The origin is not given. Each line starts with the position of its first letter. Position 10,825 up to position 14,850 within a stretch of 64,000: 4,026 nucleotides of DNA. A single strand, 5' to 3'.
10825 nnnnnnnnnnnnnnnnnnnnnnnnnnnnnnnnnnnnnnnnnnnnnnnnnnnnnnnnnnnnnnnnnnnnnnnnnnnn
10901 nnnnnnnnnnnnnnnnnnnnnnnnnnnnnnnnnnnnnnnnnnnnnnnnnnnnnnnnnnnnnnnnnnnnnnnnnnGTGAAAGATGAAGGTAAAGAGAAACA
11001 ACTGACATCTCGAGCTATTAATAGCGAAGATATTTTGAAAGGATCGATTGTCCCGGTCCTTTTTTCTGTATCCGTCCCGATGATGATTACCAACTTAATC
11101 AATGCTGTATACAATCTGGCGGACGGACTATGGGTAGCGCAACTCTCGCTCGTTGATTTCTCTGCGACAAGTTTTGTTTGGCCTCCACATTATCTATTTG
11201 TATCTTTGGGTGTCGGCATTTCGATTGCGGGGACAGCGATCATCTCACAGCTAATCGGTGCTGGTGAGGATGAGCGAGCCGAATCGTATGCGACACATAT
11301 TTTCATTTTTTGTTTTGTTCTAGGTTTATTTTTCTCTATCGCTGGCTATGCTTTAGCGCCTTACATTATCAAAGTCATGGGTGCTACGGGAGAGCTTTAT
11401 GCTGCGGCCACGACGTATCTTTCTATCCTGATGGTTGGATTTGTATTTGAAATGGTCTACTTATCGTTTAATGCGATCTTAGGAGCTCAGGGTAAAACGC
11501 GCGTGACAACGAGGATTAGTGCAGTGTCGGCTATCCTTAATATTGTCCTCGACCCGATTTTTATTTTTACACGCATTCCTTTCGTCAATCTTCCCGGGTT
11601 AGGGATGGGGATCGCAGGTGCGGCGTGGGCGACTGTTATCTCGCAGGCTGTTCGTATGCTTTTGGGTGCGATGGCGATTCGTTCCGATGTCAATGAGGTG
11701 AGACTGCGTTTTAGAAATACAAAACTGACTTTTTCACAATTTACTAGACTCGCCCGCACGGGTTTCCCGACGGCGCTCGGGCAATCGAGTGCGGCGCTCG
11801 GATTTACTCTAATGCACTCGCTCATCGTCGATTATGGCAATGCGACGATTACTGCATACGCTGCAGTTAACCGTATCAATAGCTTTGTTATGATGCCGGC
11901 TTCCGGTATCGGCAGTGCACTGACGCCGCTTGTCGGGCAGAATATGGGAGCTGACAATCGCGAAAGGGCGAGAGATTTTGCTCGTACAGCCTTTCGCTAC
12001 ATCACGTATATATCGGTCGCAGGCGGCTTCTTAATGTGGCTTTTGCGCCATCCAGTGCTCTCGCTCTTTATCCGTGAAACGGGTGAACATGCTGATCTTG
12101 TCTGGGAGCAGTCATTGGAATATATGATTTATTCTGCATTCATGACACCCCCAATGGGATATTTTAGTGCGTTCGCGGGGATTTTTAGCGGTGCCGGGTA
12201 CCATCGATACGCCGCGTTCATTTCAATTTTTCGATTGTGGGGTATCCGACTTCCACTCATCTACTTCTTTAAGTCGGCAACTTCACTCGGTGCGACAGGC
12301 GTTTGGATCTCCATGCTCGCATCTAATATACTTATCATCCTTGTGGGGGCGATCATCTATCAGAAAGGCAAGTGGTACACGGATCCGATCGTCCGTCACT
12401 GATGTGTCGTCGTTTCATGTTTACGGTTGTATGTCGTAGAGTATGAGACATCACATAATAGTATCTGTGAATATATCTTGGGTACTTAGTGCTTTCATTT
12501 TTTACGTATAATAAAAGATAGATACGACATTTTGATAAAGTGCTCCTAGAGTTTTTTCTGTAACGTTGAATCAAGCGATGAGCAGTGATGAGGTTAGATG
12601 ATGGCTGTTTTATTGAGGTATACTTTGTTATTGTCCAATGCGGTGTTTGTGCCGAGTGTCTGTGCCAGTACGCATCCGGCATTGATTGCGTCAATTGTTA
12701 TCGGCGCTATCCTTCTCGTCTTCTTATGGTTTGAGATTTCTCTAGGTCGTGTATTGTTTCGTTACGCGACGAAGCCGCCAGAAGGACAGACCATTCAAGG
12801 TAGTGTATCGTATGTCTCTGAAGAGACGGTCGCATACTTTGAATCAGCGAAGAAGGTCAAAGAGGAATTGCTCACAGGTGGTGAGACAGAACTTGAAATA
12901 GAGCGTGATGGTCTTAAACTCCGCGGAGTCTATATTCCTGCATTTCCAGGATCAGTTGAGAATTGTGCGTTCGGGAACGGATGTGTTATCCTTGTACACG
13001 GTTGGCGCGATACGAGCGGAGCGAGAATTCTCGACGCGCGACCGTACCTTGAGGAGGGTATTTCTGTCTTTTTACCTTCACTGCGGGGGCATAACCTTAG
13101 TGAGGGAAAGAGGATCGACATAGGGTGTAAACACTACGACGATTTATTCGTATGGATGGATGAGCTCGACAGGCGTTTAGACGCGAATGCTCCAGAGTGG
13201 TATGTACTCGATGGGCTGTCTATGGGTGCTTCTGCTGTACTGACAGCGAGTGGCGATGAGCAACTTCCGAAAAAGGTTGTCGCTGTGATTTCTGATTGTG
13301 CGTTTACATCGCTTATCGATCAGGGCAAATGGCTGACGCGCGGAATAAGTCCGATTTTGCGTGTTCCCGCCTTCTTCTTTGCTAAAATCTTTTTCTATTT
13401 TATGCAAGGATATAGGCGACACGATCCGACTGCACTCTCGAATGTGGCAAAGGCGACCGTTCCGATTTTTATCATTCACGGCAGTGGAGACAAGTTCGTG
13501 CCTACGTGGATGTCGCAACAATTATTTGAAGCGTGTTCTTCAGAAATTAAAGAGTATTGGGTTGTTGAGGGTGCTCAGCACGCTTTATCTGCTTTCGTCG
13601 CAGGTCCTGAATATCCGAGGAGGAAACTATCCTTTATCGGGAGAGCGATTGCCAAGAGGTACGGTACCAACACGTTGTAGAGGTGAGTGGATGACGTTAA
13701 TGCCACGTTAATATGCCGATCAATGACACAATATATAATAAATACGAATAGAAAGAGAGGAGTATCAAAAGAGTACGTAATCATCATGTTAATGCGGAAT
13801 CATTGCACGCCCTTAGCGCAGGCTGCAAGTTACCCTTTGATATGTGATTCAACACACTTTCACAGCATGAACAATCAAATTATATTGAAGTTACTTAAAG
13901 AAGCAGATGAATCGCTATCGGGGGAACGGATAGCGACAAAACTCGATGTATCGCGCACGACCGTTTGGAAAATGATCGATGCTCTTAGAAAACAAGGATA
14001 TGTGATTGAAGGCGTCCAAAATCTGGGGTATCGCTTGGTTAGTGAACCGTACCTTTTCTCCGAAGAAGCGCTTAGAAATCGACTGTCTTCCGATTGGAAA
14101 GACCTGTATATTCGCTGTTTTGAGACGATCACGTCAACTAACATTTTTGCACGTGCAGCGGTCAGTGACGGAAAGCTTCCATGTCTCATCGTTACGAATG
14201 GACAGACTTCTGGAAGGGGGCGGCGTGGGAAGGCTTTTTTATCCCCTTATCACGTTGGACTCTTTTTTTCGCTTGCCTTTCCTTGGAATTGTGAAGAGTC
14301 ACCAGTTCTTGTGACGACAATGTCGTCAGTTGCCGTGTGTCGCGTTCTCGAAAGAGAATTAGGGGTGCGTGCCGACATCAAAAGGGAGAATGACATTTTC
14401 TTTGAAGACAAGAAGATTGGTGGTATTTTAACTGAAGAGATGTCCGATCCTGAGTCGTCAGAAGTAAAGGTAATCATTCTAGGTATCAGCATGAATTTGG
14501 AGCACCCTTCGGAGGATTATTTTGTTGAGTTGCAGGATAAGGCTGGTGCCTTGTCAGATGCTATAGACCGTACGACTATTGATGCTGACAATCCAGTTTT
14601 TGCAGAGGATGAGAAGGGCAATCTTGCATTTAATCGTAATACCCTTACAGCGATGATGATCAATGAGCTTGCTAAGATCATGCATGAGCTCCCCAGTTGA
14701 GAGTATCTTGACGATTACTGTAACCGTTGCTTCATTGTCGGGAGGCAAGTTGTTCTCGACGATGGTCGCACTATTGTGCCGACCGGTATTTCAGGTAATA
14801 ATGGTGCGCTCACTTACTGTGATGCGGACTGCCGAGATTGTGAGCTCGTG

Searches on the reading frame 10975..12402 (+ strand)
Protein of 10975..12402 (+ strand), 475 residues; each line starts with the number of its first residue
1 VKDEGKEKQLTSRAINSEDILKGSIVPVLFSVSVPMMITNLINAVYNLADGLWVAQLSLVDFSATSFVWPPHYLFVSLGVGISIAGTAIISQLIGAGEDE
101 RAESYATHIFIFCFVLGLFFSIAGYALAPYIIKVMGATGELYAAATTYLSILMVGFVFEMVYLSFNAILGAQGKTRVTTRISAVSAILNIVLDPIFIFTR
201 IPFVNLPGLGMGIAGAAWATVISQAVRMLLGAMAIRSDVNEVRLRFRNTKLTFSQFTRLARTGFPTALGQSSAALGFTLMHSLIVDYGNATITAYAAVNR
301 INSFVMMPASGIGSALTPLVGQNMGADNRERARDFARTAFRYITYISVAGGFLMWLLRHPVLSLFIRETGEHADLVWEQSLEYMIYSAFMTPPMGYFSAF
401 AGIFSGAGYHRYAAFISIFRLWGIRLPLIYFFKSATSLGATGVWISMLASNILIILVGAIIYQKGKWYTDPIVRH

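Call 39: find_encoding_contigs(protein=window:10975-12402:+, flank=10000, max_places=1)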
Protein window:10975-12402:+ (475 aa): no gene with exactly this product is on record in the collection.
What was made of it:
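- Tried and rejected: (8) One exact look-up, of the MatE protein at 10975-12402, found nothing on record (call 39).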

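Call 41: search_protein_families(library=pfam, proteins=[window:10975-12402:+], max_evalue=0.00001)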
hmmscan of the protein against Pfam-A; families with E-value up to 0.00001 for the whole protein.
window:10975-12402:+ (475 aa): 1 family
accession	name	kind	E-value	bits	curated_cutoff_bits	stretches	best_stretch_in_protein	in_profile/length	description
PF01554.23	MatE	-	8.5e-57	191.8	24.9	2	35-195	1-161/161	MatE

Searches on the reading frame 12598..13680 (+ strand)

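Call 41: search_protein_families(library=pfam, proteins=[window:12598-13680:+], max_evalue=0.00001)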
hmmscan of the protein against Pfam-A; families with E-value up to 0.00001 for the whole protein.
window:12598-13680:+ (360 aa): 3 families
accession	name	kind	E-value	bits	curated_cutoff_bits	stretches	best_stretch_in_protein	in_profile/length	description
PF12146.15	Hydrolase_4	-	1.8e-15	57.3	27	2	274-330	178-234/239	Serine aminopeptidase, S33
PF12697.13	Abhydrolase_6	-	1.2e-07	33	26.3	1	130-331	1-205/217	Alpha/beta hydrolase family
PF00561.26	Abhydrolase_1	-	2e-07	31.4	25.8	0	130-246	3-103/245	alpha/beta hydrolase fold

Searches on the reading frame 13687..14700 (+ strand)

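Call 42: search_protein_families(library=pfam, proteins=[window:13687-14700:+], max_evalue=0.00001)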
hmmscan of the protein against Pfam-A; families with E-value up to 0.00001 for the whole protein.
window:13687-14700:+ (337 aa): 3 families
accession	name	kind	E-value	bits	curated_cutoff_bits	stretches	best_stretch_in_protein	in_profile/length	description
PF08279.18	HTH_11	-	1e-16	60.9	25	1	66-116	5-55/55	HTH domain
PF03099.24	BPL_LplA_LipB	-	2.3e-13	50.6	21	1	148-270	7-133/133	Biotin/lipoate A/B protein ligase family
PF13412.12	HTH_24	-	5.4e-06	26.3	21.9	1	66-106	8-47/48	Winged helix-turn-helix DNA-binding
